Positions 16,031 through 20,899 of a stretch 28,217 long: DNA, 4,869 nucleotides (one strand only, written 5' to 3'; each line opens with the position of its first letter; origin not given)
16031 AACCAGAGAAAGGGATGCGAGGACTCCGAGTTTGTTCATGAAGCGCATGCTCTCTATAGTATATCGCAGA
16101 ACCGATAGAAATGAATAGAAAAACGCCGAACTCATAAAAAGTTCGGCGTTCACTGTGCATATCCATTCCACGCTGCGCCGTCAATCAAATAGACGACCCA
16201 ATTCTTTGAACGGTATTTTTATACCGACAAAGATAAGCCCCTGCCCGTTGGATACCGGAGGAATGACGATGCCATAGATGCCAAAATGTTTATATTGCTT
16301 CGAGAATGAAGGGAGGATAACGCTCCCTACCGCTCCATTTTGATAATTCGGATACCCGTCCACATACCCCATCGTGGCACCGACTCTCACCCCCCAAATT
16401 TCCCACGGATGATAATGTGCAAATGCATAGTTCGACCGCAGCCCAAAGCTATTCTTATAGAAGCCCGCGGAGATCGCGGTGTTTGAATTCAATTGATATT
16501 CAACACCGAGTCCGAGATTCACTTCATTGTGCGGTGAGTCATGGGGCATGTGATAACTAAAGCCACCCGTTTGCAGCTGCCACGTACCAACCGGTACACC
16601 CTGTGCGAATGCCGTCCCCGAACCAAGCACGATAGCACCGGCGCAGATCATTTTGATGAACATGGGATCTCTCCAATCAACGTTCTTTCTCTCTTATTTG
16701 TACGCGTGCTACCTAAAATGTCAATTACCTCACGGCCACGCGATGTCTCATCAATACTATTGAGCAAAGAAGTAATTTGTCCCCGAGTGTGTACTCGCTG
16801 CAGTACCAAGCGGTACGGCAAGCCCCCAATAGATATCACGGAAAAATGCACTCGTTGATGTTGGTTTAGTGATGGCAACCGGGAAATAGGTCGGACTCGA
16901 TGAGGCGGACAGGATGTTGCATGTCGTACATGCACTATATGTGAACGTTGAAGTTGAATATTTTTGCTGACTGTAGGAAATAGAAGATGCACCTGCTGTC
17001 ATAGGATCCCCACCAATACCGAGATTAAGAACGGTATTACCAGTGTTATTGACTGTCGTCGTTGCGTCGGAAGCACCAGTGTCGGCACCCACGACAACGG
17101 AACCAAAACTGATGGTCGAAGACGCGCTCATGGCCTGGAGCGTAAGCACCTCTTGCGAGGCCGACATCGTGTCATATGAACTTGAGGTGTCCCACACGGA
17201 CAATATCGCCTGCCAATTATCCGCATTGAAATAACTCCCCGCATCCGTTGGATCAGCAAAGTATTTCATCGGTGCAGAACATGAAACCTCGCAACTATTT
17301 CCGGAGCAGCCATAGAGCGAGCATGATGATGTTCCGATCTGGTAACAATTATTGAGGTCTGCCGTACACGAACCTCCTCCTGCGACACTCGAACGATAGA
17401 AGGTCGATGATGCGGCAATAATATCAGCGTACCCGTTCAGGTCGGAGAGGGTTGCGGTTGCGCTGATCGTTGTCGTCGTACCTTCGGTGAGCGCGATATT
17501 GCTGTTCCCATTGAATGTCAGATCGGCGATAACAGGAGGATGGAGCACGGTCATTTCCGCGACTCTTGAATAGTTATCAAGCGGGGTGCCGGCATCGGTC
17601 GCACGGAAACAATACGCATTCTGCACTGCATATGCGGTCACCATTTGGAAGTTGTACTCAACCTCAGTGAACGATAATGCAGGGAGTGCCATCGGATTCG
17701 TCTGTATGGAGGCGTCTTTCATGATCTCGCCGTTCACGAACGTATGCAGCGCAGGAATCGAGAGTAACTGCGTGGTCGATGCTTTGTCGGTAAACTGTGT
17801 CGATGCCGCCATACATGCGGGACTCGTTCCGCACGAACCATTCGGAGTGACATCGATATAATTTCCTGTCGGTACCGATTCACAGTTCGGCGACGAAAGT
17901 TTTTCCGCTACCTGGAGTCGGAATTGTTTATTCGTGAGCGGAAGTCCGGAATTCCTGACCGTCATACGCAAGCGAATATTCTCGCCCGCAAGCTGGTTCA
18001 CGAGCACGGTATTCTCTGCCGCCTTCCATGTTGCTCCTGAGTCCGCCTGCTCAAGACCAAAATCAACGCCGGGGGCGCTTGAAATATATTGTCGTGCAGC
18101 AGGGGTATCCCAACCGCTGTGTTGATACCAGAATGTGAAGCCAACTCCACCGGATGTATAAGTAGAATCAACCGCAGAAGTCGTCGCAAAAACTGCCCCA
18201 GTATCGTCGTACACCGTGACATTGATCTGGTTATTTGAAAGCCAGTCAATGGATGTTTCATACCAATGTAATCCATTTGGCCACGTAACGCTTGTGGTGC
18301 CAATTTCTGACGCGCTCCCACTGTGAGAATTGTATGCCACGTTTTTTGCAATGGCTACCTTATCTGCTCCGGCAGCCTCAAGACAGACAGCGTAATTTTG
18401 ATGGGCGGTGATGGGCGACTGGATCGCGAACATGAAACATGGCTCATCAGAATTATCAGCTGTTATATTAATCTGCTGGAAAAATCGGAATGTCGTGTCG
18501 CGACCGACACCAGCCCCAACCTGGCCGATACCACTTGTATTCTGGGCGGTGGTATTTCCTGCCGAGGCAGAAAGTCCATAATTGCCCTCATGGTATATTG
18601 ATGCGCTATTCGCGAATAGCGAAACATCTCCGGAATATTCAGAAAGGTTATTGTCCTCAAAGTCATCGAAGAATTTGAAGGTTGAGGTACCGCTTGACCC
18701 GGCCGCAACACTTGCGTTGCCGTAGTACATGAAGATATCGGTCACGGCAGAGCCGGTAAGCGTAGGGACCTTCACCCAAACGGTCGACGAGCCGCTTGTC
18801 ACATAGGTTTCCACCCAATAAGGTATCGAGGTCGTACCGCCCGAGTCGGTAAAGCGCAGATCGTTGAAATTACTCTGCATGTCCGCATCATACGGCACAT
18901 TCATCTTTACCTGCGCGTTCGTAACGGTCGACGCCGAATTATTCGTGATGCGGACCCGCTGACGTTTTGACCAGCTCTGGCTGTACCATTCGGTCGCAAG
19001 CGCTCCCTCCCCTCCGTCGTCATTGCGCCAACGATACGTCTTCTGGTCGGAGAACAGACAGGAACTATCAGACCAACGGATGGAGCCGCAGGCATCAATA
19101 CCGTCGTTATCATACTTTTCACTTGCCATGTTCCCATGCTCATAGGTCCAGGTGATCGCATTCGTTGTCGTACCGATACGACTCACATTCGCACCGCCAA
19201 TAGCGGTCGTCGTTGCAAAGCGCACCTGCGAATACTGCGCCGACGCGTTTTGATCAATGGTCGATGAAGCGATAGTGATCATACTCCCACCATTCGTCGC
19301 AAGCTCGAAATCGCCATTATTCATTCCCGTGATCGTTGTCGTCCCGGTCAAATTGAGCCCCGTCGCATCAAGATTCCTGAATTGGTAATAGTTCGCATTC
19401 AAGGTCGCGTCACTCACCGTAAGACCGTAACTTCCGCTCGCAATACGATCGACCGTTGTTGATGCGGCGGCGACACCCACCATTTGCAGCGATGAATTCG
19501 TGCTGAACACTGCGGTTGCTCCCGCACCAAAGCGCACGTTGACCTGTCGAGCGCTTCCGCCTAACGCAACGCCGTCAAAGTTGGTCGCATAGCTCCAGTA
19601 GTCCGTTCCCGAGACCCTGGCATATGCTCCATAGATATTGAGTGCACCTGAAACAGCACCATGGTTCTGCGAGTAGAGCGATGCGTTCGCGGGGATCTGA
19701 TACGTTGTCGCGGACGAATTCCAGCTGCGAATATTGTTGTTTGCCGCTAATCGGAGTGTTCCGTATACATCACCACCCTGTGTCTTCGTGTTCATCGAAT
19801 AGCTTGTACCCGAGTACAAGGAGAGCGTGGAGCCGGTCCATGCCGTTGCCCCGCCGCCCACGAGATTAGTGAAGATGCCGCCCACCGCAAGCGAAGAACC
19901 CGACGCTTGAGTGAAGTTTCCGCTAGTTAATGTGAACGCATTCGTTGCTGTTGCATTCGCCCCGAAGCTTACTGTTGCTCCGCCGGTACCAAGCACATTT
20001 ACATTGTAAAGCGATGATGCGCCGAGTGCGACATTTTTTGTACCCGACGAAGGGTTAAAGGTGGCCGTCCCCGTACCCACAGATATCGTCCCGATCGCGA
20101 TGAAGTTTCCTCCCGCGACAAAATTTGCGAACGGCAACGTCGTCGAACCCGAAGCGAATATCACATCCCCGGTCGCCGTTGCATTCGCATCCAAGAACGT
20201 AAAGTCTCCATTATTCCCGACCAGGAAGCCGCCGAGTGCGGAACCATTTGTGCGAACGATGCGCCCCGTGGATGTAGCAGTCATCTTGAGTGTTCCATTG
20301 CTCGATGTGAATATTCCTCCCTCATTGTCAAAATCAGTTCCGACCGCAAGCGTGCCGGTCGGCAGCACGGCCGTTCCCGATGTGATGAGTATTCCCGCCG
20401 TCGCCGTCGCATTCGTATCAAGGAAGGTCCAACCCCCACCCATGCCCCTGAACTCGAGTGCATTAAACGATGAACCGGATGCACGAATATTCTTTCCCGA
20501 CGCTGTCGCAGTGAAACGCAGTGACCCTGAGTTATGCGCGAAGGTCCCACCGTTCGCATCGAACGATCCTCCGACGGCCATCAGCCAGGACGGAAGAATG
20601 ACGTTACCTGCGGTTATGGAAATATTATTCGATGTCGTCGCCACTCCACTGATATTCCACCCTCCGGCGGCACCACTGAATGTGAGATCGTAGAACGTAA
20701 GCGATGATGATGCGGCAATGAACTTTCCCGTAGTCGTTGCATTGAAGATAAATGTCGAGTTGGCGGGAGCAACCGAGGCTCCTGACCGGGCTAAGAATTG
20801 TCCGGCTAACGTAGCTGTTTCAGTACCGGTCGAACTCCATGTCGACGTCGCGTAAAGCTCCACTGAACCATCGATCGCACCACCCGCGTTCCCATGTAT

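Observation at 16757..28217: Giant (over 11.4 kb, still truncated) surface-protein gene with mosaic architecture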

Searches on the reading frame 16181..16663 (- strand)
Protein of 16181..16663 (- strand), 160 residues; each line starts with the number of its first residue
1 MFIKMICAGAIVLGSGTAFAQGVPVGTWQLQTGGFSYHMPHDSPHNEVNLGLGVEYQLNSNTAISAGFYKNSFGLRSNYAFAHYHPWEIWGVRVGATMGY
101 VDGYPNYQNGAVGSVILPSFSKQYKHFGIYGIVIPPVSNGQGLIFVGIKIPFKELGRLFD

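Call 10: search_protein_families(library=pfam, proteins=[window:16181-16663:-], max_evalue=0.01)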
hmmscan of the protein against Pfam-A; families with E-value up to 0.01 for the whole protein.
window:16181-16663:- (160 aa): 0 families

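Call 13: find_encoding_contigs(protein=window:16181-16663:-, flank=10000, max_places=6)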
Protein window:16181-16663:- (160 aa): 8 contigs read that carry it; 6 places shown.
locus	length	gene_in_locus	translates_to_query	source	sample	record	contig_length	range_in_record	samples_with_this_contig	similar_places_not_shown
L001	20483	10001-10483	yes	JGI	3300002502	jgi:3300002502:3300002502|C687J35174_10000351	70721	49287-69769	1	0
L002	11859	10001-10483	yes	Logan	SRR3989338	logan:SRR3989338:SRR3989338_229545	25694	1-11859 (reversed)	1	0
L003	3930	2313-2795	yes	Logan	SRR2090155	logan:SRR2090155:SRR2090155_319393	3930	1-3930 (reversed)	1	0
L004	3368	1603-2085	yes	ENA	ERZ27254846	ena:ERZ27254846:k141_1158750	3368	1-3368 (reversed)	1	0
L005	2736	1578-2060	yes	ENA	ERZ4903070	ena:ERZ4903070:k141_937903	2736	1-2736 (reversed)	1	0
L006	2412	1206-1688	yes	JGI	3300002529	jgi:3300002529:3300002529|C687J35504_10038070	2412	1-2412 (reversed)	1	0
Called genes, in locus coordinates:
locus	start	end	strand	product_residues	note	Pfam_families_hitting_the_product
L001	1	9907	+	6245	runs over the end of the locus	PF10102:DUF2341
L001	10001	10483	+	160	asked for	-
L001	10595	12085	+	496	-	PF00041:fn3 (faint), PF16656:Pur_ac_phosph_N (weak), PF25059:FN3_DSCAM-DSCAML_C (faint), PF16656:Pur_ac_phosph_N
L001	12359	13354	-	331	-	PF02518:HATPase_c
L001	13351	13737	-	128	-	PF00072:Response_reg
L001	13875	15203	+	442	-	PF00005:ABC_tran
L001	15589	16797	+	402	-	PF12704:MacB_PCD, PF02687:FtsX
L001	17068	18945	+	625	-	-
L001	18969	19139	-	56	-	-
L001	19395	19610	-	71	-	-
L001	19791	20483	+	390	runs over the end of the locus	-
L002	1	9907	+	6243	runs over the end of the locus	PF10102:DUF2341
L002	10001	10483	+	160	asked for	-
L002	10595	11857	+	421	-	?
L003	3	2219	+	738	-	?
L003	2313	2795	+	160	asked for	-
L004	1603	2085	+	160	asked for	-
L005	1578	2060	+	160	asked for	-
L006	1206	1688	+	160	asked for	-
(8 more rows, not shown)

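Call 68: search_protein_families(library=ncbifam, proteins=[window:16181-16663:-], max_evalue=0.01)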
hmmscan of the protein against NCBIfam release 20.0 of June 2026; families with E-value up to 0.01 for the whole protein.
window:16181-16663:- (160 aa): 0 families

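Call 86: search_solved_structures(query=window:16181-16663:-, max_evalue=10)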
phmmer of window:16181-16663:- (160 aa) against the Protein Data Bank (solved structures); distinct sequences matched with E-value up to 10: 1.
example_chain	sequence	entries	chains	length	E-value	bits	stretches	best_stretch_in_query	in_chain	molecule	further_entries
3cmn_A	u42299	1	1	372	1.3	12.2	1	93-122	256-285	Putative hydrolase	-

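Call 87: search_protein_families(library=pfam, proteins=[window:16181-16663:-], max_evalue=10)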
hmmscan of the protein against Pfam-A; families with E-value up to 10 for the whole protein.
window:16181-16663:- (160 aa): 0 families

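Call 93: list_cluster_members(proteins=[window:16181-16663:-, window:9867-11075:-, window:7719-9596:-])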
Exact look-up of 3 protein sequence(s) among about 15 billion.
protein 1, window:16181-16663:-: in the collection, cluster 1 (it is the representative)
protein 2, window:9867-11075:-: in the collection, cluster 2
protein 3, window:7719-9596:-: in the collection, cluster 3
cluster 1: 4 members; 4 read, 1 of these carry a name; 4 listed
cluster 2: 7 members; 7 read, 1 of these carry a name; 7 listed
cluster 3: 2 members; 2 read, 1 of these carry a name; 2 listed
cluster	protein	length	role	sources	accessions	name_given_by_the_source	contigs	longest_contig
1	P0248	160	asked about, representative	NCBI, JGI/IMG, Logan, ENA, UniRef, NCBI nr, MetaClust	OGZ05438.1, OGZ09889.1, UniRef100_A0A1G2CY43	MAG: hypothetical protein A2845_03205 [Candidatus Lloydbacteria bacterium ... | Outer membrane protein beta-barrel domain-containing protein n=1 Tax=Candidatus ... | \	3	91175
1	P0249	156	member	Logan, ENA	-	-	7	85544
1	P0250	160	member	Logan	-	-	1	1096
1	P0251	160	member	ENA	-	-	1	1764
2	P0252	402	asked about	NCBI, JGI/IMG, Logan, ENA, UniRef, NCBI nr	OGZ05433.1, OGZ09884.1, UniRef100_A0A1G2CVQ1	MAG: hypothetical protein A2845_03180 [Candidatus Lloydbacteria bacterium ... | ABC3 transporter permease protein domain-containing protein n=1 Tax=Candidatus ...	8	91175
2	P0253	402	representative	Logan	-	-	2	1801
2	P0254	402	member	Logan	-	-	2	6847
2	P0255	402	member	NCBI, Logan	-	-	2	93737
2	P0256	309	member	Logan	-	-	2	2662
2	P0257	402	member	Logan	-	-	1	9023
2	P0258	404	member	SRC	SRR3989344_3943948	-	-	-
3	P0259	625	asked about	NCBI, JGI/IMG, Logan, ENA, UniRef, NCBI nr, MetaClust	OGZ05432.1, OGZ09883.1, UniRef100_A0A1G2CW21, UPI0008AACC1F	MAG: hypothetical protein A2845_03175 [Candidatus Lloydbacteria bacterium ... | Uncharacterized protein n=1 Tax=Candidatus Lloydbacteria bacterium ... | status=active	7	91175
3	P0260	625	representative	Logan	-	-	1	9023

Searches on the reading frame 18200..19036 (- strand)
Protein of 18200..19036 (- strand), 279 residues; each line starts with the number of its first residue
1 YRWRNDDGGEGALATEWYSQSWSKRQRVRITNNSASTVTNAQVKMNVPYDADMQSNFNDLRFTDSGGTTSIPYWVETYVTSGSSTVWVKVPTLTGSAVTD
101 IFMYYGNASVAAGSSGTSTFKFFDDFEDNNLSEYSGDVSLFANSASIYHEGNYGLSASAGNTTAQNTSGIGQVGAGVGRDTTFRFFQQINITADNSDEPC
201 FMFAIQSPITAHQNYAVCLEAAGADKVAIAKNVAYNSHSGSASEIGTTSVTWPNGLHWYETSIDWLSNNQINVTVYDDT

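Call 25: search_protein_families(library=pfam, proteins=[window:18200-19036:-], max_evalue=1)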
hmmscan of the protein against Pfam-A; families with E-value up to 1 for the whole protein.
window:18200-19036:- (279 aa): 1 family
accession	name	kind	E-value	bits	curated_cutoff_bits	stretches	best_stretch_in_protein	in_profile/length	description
PF10102.14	DUF2341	-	1.4e-23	83.6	23.4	1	56-132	1-77/84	Domain of unknown function (DUF2341)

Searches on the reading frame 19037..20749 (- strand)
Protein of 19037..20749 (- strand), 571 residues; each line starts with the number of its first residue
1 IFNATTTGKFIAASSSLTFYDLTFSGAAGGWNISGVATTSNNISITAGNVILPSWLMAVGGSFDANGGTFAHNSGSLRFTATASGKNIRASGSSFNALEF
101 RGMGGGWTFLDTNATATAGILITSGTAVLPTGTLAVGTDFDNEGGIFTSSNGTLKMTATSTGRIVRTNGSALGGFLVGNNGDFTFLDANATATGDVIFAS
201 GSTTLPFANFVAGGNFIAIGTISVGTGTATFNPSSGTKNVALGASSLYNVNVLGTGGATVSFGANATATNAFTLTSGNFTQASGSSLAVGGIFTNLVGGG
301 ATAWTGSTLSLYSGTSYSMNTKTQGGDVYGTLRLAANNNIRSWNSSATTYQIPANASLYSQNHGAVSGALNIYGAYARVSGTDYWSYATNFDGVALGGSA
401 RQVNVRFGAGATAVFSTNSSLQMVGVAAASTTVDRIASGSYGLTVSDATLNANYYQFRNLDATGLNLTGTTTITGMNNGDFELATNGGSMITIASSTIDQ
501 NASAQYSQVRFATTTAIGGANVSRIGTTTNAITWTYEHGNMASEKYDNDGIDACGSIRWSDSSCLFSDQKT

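Call 25: search_protein_families(library=pfam, proteins=[window:19037-20749:-], max_evalue=1)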
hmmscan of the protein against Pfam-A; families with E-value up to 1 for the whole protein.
window:19037-20749:- (571 aa): 2 families
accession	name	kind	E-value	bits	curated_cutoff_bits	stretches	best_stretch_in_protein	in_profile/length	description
PF03645.18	Tctex-1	-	0.16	12.7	22.8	1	492-556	30-93/95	Tctex-1 family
PF09076.15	Crystall_2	-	0.18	12.1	25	1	514-545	19-51/70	Beta/Gamma crystallin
